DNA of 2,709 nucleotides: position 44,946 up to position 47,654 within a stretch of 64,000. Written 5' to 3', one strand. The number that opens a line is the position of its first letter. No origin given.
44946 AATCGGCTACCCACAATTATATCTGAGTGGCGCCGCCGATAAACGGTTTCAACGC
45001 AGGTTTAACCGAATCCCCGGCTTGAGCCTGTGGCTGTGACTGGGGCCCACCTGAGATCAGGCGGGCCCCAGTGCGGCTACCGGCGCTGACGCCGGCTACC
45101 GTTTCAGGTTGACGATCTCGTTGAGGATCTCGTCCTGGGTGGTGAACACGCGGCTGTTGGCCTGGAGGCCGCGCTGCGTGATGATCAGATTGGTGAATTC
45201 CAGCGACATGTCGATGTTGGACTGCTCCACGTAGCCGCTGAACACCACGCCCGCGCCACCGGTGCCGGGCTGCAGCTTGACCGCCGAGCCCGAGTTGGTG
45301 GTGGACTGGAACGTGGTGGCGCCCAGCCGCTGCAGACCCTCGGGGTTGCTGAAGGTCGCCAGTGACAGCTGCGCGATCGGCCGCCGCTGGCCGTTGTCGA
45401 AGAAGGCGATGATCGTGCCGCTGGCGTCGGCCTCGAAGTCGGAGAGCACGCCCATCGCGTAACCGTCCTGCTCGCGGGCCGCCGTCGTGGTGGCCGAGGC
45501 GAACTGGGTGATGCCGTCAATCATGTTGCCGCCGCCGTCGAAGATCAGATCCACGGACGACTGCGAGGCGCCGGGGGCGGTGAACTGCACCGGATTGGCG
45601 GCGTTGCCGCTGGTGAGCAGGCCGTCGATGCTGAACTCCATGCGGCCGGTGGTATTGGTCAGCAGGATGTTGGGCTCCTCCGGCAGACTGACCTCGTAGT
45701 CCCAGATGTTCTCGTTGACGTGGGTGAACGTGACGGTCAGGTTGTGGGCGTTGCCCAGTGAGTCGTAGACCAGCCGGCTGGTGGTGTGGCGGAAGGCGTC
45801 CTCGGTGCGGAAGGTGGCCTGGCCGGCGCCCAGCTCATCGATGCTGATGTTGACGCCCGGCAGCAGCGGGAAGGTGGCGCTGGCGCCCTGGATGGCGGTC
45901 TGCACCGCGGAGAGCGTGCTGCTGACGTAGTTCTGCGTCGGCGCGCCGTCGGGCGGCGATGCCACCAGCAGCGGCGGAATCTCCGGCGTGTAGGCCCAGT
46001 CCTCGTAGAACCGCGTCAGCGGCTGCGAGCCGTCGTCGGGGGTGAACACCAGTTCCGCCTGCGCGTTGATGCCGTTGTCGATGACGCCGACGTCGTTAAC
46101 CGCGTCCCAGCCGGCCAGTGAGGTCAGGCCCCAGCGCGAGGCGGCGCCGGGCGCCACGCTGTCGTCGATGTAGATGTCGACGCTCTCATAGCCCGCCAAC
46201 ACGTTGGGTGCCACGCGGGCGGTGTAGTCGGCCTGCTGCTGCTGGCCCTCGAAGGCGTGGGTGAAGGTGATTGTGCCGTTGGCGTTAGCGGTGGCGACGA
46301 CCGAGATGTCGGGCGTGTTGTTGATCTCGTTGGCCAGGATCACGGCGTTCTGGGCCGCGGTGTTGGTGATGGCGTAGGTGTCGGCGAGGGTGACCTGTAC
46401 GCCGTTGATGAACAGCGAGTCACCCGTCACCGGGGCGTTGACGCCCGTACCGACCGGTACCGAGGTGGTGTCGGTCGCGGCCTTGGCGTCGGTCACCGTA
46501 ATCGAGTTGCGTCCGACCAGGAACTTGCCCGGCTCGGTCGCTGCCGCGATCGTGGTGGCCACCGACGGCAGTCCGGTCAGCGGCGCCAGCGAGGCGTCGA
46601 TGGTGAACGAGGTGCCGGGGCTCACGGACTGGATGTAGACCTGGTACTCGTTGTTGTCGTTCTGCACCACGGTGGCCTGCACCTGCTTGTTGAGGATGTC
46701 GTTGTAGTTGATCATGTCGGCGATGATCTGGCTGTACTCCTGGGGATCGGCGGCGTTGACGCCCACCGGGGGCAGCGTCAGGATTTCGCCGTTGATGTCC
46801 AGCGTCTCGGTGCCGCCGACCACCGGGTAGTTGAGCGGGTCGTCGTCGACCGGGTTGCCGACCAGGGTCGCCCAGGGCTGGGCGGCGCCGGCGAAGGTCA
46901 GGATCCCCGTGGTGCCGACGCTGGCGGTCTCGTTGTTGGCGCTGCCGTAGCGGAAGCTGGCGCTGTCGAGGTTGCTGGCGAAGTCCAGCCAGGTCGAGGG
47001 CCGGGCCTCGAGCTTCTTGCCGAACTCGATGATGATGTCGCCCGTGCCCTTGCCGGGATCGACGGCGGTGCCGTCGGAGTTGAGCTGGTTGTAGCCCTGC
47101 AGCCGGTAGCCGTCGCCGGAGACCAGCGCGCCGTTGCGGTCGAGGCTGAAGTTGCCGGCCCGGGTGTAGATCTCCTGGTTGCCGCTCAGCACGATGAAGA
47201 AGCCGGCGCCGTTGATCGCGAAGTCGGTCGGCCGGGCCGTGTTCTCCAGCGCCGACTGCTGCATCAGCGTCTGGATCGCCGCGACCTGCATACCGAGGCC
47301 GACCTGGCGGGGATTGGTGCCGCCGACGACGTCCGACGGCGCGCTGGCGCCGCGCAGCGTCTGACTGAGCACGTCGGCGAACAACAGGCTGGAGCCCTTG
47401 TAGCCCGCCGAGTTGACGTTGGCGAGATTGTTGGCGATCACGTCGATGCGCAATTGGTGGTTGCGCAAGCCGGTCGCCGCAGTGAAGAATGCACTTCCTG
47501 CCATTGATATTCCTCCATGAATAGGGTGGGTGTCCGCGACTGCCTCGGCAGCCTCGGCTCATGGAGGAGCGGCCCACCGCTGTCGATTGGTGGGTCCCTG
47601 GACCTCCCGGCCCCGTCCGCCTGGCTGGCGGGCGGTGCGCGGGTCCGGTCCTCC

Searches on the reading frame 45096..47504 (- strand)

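Call 75: search_protein_families(library=pfam, proteins=[window:45096-47504:-], max_evalue=0.001)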
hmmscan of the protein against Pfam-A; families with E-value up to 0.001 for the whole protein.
window:45096-47504:- (802 aa): 4 families
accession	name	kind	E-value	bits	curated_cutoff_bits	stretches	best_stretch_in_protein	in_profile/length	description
PF07559.19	FlgE_D2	-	4e-17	63.5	22.7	1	562-682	11-142/142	Flagellar basal body protein FlaE D2 domain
PF22692.1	LlgE_F_G_D1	-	9.1e-13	48.6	27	1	96-143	1-49/64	Flagellar hook protein FlgE/F/G D1 domain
PF06429.18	Flg_bbr_C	-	5.2e-12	45.5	23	1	756-800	2-46/46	Flagellar basal body rod FlgEFG protein C-terminal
PF00460.25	Flg_bb_rod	-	1.5e-07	31.6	20.7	1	8-36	3-31/31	Flagella basal body rod protein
